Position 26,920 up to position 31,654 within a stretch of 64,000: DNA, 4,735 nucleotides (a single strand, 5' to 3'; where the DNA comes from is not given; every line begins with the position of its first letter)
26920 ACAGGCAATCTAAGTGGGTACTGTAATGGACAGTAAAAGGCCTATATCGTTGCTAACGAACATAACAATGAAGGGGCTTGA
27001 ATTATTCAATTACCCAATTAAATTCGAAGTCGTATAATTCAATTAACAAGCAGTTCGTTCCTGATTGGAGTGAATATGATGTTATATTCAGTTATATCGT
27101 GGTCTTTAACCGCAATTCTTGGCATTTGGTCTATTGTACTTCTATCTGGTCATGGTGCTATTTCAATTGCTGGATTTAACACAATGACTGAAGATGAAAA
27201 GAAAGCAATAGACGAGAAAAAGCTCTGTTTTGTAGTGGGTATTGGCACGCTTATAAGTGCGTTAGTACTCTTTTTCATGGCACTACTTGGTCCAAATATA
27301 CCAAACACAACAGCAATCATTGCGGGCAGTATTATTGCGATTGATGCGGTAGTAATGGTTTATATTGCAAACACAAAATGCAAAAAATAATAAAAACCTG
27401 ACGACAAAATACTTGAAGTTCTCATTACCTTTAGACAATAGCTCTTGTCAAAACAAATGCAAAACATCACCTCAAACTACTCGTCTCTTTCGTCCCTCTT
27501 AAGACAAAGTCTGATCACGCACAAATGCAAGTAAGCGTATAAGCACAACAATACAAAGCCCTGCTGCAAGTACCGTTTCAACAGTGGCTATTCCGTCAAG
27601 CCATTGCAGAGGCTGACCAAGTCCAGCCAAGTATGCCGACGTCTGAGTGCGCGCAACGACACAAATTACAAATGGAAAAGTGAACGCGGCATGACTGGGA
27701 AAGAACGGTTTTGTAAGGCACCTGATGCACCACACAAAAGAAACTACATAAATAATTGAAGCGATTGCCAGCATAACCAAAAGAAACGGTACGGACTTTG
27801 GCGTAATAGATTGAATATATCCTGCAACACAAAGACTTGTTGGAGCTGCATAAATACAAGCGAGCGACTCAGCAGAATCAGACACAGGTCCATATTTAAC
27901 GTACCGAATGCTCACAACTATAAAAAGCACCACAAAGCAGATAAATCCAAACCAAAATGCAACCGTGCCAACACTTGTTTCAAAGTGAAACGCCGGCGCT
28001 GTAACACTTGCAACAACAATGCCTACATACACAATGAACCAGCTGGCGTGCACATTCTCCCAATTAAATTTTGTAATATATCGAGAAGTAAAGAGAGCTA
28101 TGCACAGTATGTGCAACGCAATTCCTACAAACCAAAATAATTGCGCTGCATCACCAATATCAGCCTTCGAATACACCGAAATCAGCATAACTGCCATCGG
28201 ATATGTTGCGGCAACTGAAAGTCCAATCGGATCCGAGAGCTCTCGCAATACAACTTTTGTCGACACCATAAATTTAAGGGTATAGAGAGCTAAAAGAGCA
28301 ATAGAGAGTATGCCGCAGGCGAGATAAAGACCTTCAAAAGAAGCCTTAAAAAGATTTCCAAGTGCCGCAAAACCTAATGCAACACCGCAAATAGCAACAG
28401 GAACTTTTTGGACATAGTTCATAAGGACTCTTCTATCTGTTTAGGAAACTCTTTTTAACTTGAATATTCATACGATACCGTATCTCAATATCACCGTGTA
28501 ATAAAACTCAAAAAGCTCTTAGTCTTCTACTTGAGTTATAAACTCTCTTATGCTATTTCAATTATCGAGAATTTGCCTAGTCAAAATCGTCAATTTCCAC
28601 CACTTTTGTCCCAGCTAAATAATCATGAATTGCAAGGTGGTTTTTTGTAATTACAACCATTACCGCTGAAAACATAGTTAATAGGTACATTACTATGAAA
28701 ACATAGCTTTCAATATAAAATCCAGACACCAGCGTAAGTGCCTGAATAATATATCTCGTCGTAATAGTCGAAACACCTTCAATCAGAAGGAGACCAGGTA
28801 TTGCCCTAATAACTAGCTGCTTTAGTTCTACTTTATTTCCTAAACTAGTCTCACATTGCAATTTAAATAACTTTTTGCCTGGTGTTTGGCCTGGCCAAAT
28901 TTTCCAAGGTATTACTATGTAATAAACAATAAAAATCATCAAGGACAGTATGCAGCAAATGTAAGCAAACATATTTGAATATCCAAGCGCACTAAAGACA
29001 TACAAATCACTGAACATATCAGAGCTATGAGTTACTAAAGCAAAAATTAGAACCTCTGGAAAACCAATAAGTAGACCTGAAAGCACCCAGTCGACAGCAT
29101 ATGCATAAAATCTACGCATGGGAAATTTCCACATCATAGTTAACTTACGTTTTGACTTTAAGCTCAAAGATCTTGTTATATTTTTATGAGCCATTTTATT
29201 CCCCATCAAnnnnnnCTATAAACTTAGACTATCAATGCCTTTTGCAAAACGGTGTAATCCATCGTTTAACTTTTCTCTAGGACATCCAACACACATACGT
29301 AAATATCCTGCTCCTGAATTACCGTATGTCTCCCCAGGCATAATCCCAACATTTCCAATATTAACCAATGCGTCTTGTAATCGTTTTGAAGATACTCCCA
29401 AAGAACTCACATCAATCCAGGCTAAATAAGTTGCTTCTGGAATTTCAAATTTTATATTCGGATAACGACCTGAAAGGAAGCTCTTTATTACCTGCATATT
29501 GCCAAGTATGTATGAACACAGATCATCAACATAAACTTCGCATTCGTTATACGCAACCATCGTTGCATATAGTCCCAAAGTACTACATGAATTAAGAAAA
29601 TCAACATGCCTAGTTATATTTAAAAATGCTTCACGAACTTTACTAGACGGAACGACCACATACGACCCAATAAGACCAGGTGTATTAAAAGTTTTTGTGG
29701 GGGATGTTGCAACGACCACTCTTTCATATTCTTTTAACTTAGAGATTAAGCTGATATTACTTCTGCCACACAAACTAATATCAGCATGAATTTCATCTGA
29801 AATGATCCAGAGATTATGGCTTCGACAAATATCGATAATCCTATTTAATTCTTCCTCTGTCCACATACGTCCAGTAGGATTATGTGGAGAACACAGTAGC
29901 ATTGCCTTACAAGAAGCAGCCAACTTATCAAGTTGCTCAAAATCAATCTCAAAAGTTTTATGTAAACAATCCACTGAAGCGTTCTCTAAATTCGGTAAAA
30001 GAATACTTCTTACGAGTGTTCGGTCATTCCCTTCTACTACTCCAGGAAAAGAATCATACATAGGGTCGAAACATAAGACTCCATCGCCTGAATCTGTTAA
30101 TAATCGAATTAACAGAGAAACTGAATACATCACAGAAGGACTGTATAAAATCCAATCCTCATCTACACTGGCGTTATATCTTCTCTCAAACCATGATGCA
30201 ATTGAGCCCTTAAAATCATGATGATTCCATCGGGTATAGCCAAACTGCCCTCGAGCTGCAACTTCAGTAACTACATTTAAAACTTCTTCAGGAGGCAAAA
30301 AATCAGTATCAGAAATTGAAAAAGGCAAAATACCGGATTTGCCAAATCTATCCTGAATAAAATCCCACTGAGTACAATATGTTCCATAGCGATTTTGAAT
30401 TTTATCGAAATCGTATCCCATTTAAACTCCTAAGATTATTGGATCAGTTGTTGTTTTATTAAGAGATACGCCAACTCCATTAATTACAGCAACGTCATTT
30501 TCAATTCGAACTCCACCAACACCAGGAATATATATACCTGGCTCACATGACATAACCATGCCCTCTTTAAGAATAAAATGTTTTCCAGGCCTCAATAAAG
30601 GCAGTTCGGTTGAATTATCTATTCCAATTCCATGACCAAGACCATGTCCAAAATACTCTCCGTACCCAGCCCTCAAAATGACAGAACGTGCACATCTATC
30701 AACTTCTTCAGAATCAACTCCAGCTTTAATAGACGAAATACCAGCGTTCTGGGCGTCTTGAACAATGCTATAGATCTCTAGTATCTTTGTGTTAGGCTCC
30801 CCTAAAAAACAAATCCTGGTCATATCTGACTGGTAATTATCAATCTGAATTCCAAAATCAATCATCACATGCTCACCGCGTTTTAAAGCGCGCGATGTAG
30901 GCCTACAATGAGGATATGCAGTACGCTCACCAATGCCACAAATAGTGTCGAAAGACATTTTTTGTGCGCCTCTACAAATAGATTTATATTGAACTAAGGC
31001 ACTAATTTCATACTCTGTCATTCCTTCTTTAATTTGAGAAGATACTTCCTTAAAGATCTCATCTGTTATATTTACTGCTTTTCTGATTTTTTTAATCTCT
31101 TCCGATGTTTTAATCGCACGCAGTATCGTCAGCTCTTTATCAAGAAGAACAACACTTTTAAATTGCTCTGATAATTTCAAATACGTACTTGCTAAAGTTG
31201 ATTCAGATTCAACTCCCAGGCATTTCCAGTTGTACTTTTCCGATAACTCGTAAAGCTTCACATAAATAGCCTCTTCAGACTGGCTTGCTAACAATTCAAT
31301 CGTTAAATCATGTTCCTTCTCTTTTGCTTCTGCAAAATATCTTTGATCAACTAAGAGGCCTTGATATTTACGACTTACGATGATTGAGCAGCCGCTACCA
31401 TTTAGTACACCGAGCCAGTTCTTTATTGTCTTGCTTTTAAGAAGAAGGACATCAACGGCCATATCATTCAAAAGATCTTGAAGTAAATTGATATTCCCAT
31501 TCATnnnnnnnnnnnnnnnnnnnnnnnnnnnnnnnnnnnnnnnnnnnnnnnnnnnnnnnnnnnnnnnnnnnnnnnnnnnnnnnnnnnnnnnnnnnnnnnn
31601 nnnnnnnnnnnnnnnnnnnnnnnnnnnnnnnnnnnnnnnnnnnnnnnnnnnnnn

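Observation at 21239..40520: About 19-kb low-GC segment, likely horizontally acquired (two lactose/cellobiose-type PTS systems, peptidases, MmeI-family RM)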

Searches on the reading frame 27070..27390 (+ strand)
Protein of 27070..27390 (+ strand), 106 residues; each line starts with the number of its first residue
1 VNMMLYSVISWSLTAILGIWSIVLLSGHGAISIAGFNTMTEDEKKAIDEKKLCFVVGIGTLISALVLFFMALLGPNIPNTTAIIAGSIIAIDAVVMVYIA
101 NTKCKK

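Call 10: search_protein_families(library=pfam, proteins=[window:27070-27390:+], max_evalue=0.01)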
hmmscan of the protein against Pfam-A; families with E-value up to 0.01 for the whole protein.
window:27070-27390:+ (106 aa): 1 family
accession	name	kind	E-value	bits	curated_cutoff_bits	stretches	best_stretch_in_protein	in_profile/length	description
PF12650.12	DUF3784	-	6.8e-19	68.3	28.1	1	11-104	1-94/94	Domain of unknown function (DUF3784)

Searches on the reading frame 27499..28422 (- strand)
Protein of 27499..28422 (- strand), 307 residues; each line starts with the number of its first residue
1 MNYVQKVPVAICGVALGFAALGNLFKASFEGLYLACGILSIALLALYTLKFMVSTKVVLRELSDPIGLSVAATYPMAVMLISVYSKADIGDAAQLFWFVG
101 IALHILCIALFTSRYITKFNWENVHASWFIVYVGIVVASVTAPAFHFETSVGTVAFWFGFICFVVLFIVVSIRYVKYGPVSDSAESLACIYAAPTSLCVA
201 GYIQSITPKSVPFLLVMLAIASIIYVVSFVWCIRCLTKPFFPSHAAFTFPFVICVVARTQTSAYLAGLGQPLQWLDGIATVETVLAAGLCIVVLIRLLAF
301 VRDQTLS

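Call 3: search_protein_families(library=ncbifam, proteins=[window:27499-28422:-])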
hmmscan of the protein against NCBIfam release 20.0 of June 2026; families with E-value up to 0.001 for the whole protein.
window:27499-28422:- (307 aa): 1 family
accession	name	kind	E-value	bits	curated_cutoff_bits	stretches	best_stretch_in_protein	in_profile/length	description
NF008032.0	PRK10764.1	equivalog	5.2e-05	22.7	342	1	4-298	6-309/328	dicarboxylate transporter/tellurite-resistance protein TehA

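Call 10: search_protein_families(library=pfam, proteins=[window:27499-28422:-], max_evalue=0.01)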
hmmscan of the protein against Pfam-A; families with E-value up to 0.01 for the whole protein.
window:27499-28422:- (307 aa): 1 family
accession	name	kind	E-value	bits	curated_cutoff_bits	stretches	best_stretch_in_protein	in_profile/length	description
PF03595.22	SLAC1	-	4.4e-22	79.1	27.9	1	8-297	3-330/331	Voltage-dependent anion channel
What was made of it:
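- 26051..28452 (.): Backbone C: small HD-domain protein 26072-26527 (+), small ORF 26581-26898 (-), DUF3784 protein 27070-27390 (+), SLAC1/TehA-type anion channel 27499-28422 (-). Pfam (call 10).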

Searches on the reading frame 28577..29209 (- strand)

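Call 3: search_protein_families(library=ncbifam, proteins=[window:28577-29209:-])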
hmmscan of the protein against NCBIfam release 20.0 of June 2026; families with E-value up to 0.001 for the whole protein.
window:28577-29209:- (210 aa): 0 families

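Call 10: search_protein_families(library=pfam, proteins=[window:28577-29209:-], max_evalue=0.01)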
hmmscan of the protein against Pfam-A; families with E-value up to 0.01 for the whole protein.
window:28577-29209:- (210 aa): 1 family
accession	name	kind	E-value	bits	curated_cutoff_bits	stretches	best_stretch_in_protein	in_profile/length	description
PF06271.18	RDD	-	9.6e-16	58.8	24.1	1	30-200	4-137/137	RDD family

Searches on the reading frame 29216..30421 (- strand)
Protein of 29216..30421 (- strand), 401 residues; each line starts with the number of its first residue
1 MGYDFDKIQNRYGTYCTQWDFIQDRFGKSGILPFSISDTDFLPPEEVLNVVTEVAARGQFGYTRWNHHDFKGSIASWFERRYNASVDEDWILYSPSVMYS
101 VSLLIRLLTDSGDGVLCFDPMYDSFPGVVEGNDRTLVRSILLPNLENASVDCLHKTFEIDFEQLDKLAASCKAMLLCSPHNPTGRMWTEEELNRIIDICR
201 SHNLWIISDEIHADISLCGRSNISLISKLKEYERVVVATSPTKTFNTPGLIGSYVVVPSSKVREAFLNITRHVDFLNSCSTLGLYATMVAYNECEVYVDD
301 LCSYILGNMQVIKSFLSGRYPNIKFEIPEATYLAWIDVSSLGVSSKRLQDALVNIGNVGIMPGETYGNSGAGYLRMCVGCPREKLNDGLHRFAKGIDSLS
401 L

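Call 3: search_protein_families(library=ncbifam, proteins=[window:29216-30421:-])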
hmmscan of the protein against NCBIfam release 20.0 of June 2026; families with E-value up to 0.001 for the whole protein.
window:29216-30421:- (401 aa): 66 families (the best 25 are shown)
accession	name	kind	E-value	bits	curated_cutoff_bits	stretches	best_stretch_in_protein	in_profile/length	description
TIGR04350.1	C_S_lyase_PatB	subfamily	7.3e-99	331.3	340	1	5-396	1-383/384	PatB family C-S lyase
NF041364.1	GntC_guanitoxin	equivalog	2e-40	138.8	415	1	36-393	5-354/356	guanitoxin biosynthesis PLP-dependent (S)-gamma-hydroxy-L-arginine cyclodehydratase GntC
NF004770.0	PRK06108.1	subfamily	3.1e-39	134.9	422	1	24-396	31-392/396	pyridoxal phosphate-dependent aminotransferase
NF004975.0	PRK06348.1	equivalog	5.9e-34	117.7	549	1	30-394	30-381/384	pyridoxal phosphate-dependent aminotransferase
NF005816.0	PRK07682.1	equivalog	2.3e-30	105.5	620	1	30-396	30-383/390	aminotransferase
NF041091.1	asp_aminotase_Arch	equivalog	7.2e-27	94.2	550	1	31-394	29-373/376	aspartate aminotransferase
NF005855.0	PRK07777.1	equivalog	8.1e-26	91.2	553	1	43-352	42-341/391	pyridoxal phosphate-dependent aminotransferase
NF006756.0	PRK09276.1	subfamily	1.6e-25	89.9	507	1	31-394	33-384/387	LL-diaminopimelate aminotransferase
NF006569.0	PRK09082.1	subfamily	2.6e-25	89.3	420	1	39-341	40-329/386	methionine aminotransferase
TIGR03540.1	DapC_direct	equivalog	3.6e-25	88.7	593.25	1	31-393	31-381/383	LL-diaminopimelate aminotransferase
NF006229.0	PRK08361.1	equivalog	1.7e-24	86.5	624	1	32-397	36-389/391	aspartate aminotransferase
NF005601.0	PRK07337.1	equivalog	6.5e-24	84.7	496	1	30-394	36-390/394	pyridoxal phosphate-dependent aminotransferase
NF006514.0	PRK08960.1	equivalog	2.5e-23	82.5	554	1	31-397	34-386/388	pyridoxal phosphate-dependent aminotransferase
NF005744.0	PRK07568.1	subfamily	4e-23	81.9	389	1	34-332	35-320/398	pyridoxal phosphate-dependent aminotransferase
NF005817.0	PRK07683.1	equivalog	9.5e-23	80.5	575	1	29-394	28-379/387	aminotransferase A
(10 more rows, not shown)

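Call 60: search_solved_structures(query=window:29216-30421:-, max_evalue=1e-20)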
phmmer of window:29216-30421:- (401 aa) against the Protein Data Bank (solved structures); distinct sequences matched with E-value up to 1e-20: 16.
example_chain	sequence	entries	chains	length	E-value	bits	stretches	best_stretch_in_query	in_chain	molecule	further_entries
1d2f_A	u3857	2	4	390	5.6e-92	311.8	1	3-391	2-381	MALY PROTEIN | Protein MalY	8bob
4dgt_A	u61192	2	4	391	8.8e-79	268.3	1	1-395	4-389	Putative pyridoxal phosphate-dependent transferase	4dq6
6qp3_A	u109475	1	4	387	1e-69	238.4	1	4-393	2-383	Cystathionine beta-lyase PatB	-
3t32_A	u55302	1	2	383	3.9e-60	206.9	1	5-392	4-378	Aminotransferase, class I/II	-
8juj_A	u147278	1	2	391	8.3e-60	205.8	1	5-392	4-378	Aspartate aminotransferase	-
9k71_A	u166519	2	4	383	1.3e-59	205.1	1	5-392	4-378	cysteine-S-conjugate beta-lyase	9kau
7qug_A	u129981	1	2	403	5.4e-59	203.2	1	34-397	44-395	carbon-sulfur lyase FnaPatB1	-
1c7n_A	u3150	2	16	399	1.4e-55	191.9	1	2-399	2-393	CYSTALYSIN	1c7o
3l8a_A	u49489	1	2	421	7e-55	189.6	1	3-392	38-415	Putative aminotransferase, probable beta-cystathionase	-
8y54_A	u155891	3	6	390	1e-52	182.4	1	3-399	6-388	cysteine-S-conjugate beta-lyase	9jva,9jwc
3dzz_A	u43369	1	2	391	1.1e-52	182.4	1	3-399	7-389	putative pyridoxal 5'-phosphate-dependent C-S lyase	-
9m0q_A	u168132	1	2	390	1.4e-52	182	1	3-399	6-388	cysteine-S-conjugate beta-lyase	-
6qp1_A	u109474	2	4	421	1e-51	179.2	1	31-393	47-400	Aminotransferase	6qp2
3b1c_A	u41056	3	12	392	5e-47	163.7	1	3-386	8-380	BetaC-S lyase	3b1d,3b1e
5z0q_C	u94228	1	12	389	2.2e-40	141.9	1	3-397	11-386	Aminotransferase, class I and II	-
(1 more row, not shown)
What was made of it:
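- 28453..36706 (-): Cassette D1: an 8-gene operon.
- PRD/EIIA-domain regulator 34685-36580
- M42 peptidase 33667-34695
- PTS IIA 33310-33633
- PTS IIB 32923-33264
- PTS IIC 31589-32917
- M24 (YpdF-like) peptidase 30422-31504
- MalY/PatB C-S lyase 29216-30421
- RDD membrane protein 28577-29209. PDB best hit for the lyase is E. coli MalY, E = 5.6e-92 (call 60).
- On MalY/PatB C-S beta-lyase: PDB: MalY 5.6e-92, PatB 1e-69, cystalysin 1.4e-55 (call 60).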

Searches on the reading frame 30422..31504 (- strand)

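Call 4: search_protein_families(library=ncbifam, proteins=[window:30422-31504:-])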
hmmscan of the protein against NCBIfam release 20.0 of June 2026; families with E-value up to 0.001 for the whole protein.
window:30422-31504:- (360 aa): 15 families
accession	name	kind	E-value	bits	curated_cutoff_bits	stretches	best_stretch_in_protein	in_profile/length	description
NF007310.0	PRK09795.1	equivalog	4e-68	229.9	393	1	7-342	6-342/361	aminopeptidase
NF040821.1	dipep_PepQ_Arch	equivalog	2.7e-63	214.1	630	1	5-352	3-342/346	Xaa-Pro dipeptidase PepQ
NF008131.0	PRK10879.1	equivalog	1.1e-22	80.5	465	2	128-270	170-313/438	Xaa-Pro aminopeptidase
TIGR00500.1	met_pdase_I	equivalog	5.5e-21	75.2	171.35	1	131-324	3-203/247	type I methionyl aminopeptidase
NF011720.0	PRK15173.1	subfamily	2.5e-20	72.8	420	1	127-347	111-330/343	peptidase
NF011173.0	PRK14575.1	equivalog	3.4e-20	72.4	850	1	127-347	174-393/406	putative peptidase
NF011174.0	PRK14576.1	subfamily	1.1e-18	67.3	487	1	127-342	173-388/405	putative endopeptidase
TIGR02993.1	ectoine_eutD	equivalog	7.5e-15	54.9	613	1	127-339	154-371/391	ectoine hydrolase DoeA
NF038259.1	ectoine_DoeA_2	exception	6.8e-14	51.4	575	1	92-325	110-352/386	ectoine hydrolase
NF008970.0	PRK12318.1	equivalog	5.2e-13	48.9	267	1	131-326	43-246/291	methionyl aminopeptidase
NF010133.0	PRK13607.1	equivalog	2.1e-12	46.6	339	1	27-270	56-299/443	Xaa-Pro dipeptidase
TIGR00501.1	met_pdase_II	equivalog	2e-11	44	222.65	1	135-337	6-203/295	type II methionyl aminopeptidase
NF009533.0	PRK12897.1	equivalog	8.6e-07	28.5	488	1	130-326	3-206/248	type I methionyl aminopeptidase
NF043017.1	DimsulpropLyDddP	equivalog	3.2e-05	22.9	600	1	128-306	202-383/443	dimethylsulfonioproprionate lyase DddP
NF005583.0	PRK07281.1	equivalog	0.00015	21.1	445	0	233-337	142-245/286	methionyl aminopeptidase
